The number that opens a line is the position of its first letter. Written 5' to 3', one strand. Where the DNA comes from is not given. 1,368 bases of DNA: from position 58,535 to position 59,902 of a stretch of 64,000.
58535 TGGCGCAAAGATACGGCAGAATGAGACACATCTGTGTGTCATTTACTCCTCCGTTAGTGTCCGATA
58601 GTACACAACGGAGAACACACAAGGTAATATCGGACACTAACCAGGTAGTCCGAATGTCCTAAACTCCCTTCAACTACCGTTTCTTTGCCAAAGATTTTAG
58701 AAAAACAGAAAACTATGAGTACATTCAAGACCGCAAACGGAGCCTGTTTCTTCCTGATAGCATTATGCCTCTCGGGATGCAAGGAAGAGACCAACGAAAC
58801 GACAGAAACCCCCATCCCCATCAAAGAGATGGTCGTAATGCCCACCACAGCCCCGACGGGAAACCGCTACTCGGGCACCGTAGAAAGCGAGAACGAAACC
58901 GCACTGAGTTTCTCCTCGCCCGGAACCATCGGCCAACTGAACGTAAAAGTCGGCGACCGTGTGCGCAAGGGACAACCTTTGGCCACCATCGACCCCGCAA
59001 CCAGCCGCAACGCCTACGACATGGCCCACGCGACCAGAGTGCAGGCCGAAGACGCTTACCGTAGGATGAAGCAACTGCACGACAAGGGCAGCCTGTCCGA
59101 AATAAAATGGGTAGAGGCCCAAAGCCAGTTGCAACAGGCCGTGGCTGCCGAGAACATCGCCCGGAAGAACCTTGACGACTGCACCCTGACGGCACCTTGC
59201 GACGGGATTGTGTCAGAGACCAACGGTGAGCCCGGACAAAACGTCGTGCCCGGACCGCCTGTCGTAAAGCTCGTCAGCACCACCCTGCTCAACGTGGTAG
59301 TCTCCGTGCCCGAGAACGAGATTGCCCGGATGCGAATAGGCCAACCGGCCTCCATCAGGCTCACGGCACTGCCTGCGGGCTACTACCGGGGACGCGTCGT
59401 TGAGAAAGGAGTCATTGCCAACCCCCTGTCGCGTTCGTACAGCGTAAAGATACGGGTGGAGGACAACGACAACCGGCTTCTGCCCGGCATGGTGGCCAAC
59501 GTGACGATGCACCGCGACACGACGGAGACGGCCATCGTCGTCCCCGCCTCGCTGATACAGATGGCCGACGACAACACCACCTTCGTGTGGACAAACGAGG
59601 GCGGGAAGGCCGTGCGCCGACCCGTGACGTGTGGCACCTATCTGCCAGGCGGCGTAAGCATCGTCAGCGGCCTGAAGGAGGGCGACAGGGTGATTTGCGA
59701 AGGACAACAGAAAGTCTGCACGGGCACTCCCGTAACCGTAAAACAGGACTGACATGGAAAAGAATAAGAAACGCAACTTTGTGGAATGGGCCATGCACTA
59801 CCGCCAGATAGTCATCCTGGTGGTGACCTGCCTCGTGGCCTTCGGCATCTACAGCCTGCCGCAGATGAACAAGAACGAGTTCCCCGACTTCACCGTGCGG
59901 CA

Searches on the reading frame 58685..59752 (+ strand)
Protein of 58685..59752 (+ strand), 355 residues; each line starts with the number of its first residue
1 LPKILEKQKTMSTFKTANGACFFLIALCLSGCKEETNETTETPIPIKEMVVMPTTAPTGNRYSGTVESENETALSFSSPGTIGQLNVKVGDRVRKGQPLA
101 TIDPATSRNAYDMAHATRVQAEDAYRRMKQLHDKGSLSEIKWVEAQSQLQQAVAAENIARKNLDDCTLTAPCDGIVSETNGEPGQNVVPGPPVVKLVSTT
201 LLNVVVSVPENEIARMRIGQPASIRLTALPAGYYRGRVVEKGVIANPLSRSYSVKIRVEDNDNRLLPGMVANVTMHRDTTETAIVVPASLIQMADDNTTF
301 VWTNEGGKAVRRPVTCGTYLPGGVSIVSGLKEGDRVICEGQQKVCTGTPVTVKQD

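Call 49: search_protein_families(library=pfam, proteins=[window:58685-59752:+], max_evalue=0.0001)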
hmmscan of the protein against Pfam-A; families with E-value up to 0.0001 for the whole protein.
window:58685-59752:+ (355 aa): 4 families
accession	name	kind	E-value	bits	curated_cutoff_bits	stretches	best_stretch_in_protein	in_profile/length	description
PF16576.10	HlyD_D23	-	1.7e-23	83.5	30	1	66-271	12-214/214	Barrel-sandwich domain of CusB or HlyD membrane-fusion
PF13437.12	HlyD_3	-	1.5e-16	61.5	22.2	1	167-268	1-106/106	HlyD family secretion protein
PF13533.13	Biotin_lipoyl_2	-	6.5e-08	32.7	29.8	1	74-103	3-32/32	Biotin-lipoyl like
PF00364.28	Biotin_lipoyl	-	6.4e-05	23.2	22.1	0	78-102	7-36/73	Biotin-requiring enzyme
